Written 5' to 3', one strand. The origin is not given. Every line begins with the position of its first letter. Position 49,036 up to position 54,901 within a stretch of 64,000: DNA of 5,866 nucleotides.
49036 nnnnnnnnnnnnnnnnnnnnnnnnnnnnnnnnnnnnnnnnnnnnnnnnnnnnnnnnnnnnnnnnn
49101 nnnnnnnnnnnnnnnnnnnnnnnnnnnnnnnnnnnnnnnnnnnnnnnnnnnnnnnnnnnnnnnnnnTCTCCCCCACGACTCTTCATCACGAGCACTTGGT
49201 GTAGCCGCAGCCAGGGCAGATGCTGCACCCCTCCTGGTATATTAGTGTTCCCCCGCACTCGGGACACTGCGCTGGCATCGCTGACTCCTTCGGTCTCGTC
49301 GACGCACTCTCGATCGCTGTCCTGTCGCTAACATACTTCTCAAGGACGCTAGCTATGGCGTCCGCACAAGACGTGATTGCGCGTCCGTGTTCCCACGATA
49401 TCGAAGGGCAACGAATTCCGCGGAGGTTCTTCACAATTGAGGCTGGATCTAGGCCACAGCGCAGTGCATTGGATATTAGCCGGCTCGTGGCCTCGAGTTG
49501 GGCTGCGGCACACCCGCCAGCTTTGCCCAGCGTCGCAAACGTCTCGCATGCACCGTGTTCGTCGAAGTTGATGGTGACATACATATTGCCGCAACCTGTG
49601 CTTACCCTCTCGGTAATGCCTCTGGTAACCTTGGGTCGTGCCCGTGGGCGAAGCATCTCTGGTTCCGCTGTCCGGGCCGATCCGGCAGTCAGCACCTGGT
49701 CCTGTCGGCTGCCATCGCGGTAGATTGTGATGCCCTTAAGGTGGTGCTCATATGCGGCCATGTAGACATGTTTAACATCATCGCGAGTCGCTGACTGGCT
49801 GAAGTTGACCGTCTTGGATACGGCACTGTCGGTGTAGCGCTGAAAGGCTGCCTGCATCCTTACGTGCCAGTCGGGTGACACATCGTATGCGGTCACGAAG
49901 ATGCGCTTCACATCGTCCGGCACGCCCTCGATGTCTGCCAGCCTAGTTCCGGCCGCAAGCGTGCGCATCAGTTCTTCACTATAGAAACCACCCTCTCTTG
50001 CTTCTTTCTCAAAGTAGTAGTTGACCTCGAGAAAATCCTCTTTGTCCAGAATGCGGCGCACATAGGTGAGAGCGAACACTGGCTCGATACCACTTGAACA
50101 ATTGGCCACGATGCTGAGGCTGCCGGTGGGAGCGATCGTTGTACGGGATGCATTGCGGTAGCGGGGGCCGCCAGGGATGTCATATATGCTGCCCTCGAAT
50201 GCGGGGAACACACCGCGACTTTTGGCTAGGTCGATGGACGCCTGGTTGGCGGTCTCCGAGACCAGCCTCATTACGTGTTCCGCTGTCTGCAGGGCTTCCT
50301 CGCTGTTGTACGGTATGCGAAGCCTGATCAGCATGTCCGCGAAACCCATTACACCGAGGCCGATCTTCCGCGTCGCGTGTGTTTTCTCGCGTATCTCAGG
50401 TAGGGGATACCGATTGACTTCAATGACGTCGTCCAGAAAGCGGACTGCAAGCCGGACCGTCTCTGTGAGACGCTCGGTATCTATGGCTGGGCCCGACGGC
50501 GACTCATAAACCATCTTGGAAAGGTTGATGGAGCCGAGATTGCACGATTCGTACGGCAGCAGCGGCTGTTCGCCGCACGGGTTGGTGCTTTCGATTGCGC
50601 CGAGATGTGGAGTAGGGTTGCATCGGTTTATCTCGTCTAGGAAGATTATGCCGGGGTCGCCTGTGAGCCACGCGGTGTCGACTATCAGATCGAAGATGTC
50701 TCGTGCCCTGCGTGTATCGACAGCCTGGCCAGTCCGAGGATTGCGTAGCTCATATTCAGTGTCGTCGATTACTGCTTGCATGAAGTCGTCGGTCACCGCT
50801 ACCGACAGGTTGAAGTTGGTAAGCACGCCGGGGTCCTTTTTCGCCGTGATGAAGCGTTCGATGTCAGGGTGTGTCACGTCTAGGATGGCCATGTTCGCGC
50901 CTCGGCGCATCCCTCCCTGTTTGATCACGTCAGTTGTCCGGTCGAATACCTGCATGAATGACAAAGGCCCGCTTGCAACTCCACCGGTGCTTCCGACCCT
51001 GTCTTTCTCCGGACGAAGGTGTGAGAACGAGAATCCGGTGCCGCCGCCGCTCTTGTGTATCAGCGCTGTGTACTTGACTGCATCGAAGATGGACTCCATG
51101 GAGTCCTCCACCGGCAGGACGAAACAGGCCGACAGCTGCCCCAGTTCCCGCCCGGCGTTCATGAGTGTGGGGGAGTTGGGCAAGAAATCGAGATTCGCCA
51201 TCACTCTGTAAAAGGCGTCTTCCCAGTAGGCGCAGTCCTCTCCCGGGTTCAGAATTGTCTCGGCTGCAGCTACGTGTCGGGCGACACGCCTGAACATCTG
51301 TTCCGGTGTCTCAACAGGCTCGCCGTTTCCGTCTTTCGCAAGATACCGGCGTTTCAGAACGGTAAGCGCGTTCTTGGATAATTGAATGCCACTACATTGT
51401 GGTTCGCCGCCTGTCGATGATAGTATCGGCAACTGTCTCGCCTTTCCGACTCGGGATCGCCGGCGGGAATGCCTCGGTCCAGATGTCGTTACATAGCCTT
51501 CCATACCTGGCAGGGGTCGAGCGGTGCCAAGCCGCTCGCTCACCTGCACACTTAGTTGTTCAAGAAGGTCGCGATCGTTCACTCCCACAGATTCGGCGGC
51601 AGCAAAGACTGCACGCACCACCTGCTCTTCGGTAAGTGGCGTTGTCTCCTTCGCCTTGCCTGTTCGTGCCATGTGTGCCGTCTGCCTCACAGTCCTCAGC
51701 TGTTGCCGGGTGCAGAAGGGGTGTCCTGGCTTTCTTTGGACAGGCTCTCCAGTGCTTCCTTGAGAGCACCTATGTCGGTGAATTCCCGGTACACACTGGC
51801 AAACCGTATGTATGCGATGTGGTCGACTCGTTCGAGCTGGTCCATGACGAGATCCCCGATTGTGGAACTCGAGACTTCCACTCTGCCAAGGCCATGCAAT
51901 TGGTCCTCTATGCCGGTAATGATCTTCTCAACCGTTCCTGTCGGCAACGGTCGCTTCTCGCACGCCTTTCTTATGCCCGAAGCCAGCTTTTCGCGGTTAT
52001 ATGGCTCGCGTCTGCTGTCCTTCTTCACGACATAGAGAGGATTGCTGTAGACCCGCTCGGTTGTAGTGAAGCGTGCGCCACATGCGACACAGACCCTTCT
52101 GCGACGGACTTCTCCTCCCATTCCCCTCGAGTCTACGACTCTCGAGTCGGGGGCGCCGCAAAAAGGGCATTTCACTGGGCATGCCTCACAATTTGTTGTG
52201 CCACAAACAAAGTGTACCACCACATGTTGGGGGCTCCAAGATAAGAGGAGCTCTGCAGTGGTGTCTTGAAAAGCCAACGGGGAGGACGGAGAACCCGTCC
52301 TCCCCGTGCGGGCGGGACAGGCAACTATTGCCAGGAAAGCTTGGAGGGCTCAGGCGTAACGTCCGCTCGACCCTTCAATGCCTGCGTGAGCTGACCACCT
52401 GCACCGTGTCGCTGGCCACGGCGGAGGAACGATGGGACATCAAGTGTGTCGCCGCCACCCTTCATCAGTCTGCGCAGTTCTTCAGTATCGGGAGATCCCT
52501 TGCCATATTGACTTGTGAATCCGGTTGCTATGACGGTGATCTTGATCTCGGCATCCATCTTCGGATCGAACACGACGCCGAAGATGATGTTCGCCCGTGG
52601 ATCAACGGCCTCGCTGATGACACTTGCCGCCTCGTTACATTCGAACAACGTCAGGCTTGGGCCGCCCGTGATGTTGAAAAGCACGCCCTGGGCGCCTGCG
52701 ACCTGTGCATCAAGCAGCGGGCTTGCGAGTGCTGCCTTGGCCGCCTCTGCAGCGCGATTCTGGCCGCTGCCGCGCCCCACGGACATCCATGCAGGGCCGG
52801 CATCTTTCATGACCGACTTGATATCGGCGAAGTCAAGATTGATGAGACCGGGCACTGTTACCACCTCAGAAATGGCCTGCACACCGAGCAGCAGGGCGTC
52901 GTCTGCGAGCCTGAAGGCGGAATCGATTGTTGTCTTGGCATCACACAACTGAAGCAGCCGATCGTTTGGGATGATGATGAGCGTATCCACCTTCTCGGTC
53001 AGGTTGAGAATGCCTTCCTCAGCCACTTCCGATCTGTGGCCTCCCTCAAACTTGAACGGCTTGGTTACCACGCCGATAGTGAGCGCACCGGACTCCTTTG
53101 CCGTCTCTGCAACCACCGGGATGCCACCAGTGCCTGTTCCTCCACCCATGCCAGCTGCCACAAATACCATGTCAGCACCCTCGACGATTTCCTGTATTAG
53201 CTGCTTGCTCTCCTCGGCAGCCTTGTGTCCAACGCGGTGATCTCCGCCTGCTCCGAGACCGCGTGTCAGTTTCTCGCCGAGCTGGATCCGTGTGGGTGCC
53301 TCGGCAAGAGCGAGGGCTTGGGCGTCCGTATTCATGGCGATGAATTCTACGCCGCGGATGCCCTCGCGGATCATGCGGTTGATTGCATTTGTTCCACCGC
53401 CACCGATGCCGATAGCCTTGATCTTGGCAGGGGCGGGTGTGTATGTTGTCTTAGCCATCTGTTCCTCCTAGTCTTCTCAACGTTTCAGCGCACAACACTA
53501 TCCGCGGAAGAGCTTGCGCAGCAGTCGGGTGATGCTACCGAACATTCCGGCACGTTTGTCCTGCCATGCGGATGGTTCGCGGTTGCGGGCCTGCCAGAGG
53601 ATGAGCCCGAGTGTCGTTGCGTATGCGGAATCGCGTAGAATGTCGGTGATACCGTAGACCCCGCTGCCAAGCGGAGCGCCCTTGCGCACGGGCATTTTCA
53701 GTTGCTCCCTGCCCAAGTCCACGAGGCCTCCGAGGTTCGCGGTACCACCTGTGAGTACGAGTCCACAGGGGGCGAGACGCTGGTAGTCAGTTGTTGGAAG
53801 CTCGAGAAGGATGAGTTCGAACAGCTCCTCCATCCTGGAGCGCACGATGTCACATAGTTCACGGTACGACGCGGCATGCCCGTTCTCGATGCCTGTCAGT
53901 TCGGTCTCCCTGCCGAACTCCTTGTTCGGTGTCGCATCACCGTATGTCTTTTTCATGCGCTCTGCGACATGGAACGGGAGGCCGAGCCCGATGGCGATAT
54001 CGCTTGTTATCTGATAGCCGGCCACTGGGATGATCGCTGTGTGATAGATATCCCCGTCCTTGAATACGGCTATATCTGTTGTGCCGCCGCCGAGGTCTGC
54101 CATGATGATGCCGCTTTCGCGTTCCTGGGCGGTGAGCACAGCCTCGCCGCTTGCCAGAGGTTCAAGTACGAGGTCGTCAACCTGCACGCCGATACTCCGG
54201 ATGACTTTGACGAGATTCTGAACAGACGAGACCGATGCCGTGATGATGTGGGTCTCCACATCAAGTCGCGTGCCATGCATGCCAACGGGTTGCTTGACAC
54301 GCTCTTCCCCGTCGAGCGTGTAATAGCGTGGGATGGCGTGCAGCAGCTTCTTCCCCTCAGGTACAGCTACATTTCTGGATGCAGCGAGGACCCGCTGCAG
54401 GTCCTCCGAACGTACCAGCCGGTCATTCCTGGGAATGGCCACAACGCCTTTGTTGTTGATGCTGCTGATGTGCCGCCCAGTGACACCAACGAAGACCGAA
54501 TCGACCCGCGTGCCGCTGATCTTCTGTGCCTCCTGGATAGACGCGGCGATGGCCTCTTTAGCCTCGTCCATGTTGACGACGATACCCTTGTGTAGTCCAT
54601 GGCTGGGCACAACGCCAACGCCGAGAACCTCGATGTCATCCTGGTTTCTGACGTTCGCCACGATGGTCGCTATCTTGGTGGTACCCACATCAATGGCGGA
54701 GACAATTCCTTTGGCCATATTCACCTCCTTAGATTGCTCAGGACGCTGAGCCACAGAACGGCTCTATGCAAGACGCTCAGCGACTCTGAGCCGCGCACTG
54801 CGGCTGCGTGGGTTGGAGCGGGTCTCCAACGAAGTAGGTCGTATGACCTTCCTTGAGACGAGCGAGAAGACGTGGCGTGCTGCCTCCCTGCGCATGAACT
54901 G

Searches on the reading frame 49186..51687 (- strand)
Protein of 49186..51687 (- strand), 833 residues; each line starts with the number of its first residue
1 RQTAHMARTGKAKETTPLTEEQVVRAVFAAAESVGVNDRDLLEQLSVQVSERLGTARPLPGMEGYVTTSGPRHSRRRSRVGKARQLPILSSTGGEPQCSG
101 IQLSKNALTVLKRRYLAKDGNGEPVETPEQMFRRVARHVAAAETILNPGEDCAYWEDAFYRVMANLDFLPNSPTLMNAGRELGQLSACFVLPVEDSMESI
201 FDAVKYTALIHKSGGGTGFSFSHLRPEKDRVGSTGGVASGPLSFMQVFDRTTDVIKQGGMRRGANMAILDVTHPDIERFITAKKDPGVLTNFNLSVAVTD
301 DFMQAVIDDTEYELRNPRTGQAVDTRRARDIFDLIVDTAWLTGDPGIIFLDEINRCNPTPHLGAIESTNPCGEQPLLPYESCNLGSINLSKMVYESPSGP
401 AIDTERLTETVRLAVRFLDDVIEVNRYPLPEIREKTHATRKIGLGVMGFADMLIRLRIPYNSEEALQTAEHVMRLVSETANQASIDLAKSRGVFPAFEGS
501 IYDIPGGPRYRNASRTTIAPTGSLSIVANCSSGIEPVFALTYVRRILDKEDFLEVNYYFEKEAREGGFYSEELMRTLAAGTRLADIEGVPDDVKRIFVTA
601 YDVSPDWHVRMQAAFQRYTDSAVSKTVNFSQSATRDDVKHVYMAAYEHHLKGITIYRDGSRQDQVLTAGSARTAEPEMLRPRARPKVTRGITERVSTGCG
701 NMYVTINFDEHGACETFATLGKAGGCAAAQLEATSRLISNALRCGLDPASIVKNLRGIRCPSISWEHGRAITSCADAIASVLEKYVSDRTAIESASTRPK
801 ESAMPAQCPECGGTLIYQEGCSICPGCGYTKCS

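Call 30: search_protein_families(library=pfam, proteins=[window:49186-51687:-], max_evalue=0.001)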
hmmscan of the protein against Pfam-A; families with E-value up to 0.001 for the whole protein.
window:49186-51687:- (833 aa): 3 families
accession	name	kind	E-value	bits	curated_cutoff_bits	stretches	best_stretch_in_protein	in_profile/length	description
PF02867.20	Ribonuc_red_lgC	-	1.6e-138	463.1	23.9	2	186-502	1-344/523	Ribonucleotide reductase, barrel domain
PF00317.26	Ribonuc_red_lgN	-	6.8e-26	90.6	28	1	103-183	3-77/77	Ribonucleotide reductase, all-alpha domain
PF12637.14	TSCPD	-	1e-20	74.2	22.8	1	693-785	5-87/88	TSCPD domain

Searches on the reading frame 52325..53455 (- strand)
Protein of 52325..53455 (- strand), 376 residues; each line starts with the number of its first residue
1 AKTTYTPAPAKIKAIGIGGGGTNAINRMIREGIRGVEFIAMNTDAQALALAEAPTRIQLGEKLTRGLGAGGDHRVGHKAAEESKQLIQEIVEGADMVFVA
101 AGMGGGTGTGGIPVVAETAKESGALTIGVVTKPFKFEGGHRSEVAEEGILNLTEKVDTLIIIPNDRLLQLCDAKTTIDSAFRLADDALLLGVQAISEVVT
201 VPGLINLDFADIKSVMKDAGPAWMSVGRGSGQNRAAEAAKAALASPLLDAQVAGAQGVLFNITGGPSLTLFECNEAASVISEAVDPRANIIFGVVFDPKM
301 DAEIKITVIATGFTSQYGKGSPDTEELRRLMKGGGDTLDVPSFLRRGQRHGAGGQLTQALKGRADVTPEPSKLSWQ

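Call 30: search_protein_families(library=pfam, proteins=[window:52325-53455:-], max_evalue=0.001)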
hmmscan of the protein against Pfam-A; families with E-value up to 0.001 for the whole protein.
window:52325-53455:- (376 aa): 2 families
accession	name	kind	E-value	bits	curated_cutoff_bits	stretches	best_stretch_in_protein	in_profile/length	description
PF00091.31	Tubulin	-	2e-49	168.9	33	1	11-172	1-190/190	Tubulin/FtsZ family, GTPase domain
PF12327.13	FtsZ_C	-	1.2e-33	115.7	27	1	220-313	1-94/95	FtsZ family, C-terminal domain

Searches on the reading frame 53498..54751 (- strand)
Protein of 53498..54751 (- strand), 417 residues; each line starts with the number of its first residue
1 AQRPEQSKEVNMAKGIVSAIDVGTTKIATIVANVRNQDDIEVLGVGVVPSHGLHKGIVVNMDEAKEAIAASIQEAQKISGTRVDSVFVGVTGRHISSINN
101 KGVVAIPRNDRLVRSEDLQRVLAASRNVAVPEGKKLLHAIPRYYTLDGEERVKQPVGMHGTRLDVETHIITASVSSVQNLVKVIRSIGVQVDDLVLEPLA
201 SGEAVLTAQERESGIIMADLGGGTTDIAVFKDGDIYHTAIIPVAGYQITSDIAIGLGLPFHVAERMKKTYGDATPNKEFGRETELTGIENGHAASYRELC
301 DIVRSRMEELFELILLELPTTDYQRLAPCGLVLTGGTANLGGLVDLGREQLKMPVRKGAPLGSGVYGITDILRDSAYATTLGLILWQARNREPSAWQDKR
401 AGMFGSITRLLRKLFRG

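Call 30: search_protein_families(library=pfam, proteins=[window:53498-54751:-], max_evalue=0.001)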
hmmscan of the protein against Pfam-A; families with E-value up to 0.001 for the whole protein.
window:53498-54751:- (417 aa): 6 families
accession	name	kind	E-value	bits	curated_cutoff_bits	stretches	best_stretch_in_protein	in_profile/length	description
PF14450.12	FtsA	-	1.3e-36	126.2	31.8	2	218-382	3-127/127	Cell division protein FtsA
PF02491.25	SHS2_FTSA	-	5.8e-26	91.1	25.4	1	92-171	1-79/79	SHS2 domain inserted in FTSA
PF06723.19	MreB_Mbl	-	7.5e-11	41.9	27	1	210-367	142-314/327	MreB/Mbl protein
PF06277.17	EutA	-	4.3e-07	29.6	27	1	207-339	137-266/475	Ethanolamine utilisation protein EutA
PF11104.14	PilM_2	-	1.3e-05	24.7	27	0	176-269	137-236/340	Type IV pilus assembly protein PilM;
PF08841.16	DDR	-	0.00017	21.1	24.6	1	183-269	103-190/328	Diol dehydratase reactivase ATPase-like domain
